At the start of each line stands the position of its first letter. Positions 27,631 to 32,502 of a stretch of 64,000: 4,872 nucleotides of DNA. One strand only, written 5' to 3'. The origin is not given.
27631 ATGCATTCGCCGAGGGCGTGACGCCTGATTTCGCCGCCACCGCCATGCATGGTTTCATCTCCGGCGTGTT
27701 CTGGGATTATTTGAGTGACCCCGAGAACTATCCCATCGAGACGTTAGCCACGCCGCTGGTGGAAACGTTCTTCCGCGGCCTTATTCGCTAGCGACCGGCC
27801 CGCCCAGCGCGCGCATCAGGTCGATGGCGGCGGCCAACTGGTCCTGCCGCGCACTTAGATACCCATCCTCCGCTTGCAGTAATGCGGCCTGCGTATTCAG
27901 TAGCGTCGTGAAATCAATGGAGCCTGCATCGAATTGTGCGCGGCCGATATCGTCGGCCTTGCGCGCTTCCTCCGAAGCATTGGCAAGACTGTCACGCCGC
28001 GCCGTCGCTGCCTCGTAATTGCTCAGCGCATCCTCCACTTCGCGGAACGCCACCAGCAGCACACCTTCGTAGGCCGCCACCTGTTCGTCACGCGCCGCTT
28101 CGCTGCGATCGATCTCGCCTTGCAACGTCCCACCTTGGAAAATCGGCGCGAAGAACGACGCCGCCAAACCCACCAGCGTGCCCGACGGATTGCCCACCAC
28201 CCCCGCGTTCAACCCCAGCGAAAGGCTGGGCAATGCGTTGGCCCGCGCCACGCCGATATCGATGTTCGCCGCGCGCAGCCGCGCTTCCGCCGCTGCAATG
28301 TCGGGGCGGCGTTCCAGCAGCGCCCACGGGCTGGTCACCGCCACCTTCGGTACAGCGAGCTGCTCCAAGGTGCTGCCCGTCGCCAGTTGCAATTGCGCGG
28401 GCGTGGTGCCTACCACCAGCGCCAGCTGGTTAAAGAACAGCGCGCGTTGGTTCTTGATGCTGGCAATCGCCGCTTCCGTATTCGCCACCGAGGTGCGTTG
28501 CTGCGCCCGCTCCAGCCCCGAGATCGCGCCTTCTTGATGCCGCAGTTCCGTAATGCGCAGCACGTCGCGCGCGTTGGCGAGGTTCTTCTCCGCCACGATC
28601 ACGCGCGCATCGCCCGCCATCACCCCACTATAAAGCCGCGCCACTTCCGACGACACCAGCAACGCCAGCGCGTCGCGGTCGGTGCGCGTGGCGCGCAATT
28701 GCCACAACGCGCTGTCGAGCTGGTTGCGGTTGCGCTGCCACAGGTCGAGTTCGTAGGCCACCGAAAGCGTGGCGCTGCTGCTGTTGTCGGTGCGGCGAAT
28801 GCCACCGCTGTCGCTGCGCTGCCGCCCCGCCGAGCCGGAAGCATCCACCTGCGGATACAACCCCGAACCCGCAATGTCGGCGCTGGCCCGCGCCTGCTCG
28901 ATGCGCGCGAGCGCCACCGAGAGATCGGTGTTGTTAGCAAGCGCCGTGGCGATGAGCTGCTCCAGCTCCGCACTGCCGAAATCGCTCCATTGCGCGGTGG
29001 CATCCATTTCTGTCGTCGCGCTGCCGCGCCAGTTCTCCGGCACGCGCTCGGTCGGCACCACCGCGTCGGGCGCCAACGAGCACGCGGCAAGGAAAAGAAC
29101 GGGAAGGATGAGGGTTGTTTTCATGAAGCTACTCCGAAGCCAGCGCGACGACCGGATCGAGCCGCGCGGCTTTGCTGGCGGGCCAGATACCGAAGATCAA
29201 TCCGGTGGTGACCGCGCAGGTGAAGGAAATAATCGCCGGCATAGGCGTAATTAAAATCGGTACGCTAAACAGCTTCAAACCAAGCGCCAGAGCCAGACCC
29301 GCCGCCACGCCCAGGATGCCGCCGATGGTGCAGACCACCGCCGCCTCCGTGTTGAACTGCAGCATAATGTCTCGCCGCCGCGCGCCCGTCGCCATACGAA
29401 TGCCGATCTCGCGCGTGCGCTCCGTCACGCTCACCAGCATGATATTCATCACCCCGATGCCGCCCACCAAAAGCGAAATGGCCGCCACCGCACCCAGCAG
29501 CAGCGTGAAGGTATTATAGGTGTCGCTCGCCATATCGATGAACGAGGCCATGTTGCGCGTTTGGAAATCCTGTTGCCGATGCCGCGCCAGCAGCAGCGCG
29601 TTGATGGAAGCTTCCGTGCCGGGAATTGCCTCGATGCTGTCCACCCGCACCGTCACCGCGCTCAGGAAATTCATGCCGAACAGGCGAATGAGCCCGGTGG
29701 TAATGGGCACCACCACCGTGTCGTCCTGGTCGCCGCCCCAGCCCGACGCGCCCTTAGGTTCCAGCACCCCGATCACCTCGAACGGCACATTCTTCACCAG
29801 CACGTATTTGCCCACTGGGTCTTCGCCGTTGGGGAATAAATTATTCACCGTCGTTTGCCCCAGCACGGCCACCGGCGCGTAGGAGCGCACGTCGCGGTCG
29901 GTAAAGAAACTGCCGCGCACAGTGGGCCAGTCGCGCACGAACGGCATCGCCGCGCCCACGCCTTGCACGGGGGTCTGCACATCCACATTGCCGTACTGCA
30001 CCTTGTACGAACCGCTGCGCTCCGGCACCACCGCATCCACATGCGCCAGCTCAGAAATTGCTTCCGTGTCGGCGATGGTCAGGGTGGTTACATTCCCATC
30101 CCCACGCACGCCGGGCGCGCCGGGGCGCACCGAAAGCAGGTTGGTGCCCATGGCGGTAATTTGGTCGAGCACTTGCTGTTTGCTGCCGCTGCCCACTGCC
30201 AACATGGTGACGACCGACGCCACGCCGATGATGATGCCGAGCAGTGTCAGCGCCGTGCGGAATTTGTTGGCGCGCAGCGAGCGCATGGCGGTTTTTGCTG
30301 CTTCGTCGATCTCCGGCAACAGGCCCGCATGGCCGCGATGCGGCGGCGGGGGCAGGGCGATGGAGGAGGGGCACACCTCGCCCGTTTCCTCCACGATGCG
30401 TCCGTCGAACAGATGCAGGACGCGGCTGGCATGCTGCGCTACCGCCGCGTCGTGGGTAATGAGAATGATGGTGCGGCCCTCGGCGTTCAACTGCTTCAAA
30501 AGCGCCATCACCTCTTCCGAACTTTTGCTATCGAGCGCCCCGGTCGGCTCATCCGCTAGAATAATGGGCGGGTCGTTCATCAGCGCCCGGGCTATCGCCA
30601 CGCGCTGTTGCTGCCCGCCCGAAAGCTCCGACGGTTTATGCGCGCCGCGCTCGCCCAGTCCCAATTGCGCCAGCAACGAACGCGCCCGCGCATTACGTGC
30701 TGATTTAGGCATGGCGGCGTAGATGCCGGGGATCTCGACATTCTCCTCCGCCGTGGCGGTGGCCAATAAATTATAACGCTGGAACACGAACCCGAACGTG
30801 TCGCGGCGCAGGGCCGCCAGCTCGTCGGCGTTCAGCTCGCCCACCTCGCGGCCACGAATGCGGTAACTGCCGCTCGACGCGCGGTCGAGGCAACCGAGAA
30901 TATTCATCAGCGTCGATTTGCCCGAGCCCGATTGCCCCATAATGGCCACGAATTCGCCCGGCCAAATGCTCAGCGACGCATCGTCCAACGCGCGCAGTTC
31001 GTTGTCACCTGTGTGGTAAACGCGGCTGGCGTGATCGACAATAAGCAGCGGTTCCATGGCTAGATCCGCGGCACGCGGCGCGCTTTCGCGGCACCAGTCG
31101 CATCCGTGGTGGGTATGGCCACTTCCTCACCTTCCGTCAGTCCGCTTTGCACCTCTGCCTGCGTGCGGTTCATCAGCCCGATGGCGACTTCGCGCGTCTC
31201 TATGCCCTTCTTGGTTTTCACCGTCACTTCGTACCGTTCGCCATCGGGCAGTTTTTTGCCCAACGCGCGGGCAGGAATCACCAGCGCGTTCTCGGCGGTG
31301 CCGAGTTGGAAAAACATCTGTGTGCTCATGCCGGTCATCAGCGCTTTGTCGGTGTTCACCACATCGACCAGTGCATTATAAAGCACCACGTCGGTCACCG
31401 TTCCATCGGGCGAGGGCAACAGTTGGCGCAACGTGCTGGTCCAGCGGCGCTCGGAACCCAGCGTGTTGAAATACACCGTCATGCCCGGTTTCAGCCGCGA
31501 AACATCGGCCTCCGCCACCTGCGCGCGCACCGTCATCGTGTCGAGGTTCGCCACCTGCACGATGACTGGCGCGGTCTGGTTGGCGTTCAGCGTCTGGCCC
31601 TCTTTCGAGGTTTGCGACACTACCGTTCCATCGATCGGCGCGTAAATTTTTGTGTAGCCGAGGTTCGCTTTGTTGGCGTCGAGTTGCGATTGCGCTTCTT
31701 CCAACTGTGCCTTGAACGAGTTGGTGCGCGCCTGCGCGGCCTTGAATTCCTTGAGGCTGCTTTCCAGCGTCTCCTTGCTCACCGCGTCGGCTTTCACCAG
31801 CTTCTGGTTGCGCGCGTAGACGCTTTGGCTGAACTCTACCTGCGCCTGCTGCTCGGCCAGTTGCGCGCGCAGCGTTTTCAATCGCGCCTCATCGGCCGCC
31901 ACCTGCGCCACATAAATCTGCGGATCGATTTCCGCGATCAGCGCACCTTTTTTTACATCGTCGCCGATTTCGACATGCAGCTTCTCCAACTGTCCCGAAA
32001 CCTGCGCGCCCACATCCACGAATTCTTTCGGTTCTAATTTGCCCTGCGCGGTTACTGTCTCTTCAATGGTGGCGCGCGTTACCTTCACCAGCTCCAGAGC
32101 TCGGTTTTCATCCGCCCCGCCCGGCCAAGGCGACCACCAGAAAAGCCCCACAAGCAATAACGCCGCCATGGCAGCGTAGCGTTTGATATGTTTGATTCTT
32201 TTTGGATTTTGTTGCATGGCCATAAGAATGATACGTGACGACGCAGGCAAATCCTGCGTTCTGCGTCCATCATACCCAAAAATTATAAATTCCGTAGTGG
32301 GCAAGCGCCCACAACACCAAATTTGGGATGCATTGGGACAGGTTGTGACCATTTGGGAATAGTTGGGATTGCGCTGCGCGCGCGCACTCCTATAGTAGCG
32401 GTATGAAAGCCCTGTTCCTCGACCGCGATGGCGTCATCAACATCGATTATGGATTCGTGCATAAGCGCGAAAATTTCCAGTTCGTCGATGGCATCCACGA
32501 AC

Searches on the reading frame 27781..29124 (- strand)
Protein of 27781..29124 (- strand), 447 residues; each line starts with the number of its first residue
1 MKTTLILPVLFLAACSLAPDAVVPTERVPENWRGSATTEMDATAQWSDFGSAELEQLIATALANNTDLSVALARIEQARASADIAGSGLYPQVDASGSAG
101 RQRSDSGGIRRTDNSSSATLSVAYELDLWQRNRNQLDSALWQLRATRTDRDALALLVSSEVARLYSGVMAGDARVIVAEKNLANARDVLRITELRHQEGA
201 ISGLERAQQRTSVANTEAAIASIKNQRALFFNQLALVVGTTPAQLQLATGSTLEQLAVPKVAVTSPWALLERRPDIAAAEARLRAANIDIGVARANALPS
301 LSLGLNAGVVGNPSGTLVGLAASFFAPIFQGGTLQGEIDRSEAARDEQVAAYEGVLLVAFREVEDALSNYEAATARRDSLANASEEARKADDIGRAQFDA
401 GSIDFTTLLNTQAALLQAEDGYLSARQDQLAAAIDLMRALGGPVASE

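Call 9: search_protein_families(library=pfam, proteins=[window:27781-29124:-], max_evalue=0.01)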
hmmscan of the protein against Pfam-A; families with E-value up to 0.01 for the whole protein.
window:27781-29124:- (447 aa): 1 family
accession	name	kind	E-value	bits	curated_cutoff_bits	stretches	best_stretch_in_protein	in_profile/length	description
PF02321.23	OEP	-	5.7e-51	173.4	22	2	269-441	8-187/187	Outer membrane efflux protein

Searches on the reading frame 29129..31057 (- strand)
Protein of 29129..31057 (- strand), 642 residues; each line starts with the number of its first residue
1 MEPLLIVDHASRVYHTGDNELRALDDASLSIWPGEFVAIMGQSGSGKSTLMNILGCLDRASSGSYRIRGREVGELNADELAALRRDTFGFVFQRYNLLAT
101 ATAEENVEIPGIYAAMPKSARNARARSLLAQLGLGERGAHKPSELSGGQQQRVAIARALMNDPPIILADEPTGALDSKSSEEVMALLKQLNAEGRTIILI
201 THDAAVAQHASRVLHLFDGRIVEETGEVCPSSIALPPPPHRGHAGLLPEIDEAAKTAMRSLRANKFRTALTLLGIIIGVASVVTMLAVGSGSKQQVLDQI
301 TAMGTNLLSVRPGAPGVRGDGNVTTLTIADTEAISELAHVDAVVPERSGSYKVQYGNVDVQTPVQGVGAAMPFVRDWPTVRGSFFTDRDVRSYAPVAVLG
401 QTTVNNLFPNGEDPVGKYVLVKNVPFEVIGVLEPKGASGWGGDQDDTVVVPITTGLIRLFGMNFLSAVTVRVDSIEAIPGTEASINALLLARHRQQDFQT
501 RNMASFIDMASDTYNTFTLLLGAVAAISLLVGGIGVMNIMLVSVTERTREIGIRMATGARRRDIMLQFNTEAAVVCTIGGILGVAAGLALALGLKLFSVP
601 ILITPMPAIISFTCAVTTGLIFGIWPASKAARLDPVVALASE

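Call 9: search_protein_families(library=pfam, proteins=[window:29129-31057:-], max_evalue=0.01)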
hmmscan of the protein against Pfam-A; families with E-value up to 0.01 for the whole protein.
window:29129-31057:- (642 aa): 9 families
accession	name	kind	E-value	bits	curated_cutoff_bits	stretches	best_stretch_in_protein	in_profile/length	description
PF12704.14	MacB_PCD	-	2.4e-46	159.1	27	1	268-487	1-206/207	MacB-like periplasmic core domain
PF00005.33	ABC_tran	-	2.5e-32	112.8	25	1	24-172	1-136/137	ABC transporter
PF02687.27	FtsX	-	1.7e-21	76.9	25.5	1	523-635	2-120/120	FtsX-like permease C-terminal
PF02463.25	SMC_N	-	1.3e-07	31.7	40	1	141-217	133-212/220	RecF/RecN/SMC N terminal domain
PF13304.12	AAA_21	-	8.1e-06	26.5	27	0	36-75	1-43/304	AAA domain, putative AbiEii toxin, Type IV TA system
PF13191.12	AAA_16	-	0.0013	19.7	32.6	1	20-192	8-161/167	AAA ATPase domain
PF13401.12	AAA_22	-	0.002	18.9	27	0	36-193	7-114/130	AAA domain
PF13555.12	AAA_29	-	0.0026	17.9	27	1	31-51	19-39/61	P-loop containing region of AAA domain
PF03193.22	RsgA_GTPase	-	0.0029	17.9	30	1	32-54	104-126/174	RsgA GTPase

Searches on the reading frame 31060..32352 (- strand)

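Call 9: search_protein_families(library=pfam, proteins=[window:31060-32352:-], max_evalue=0.01)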
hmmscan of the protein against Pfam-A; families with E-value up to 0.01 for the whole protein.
window:31060-32352:- (430 aa): 6 families
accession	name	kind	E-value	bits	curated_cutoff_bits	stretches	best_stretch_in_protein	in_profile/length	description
PF16576.10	HlyD_D23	-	3.9e-15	56.2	30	1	97-316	3-189/214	Barrel-sandwich domain of CusB or HlyD membrane-fusion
PF13437.12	HlyD_3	-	1.4e-14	55.2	22.2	1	235-336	1-101/106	HlyD family secretion protein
PF13533.13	Biotin_lipoyl_2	-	0.00018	21.7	29.8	1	116-143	5-32/32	Biotin-lipoyl like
PF00364.28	Biotin_lipoyl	-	0.00042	20.5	22.1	0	111-142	42-73/73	Biotin-requiring enzyme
PF01551.29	Peptidase_M23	-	0.00072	20.1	28.7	0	234-277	14-59/96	Peptidase family M23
PF00358.26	PTS_EIIA_1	-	0.0038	17.4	27.2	0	118-146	79-107/127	phosphoenolpyruvate-dependent sugar phosphotransferase system, EIIA 1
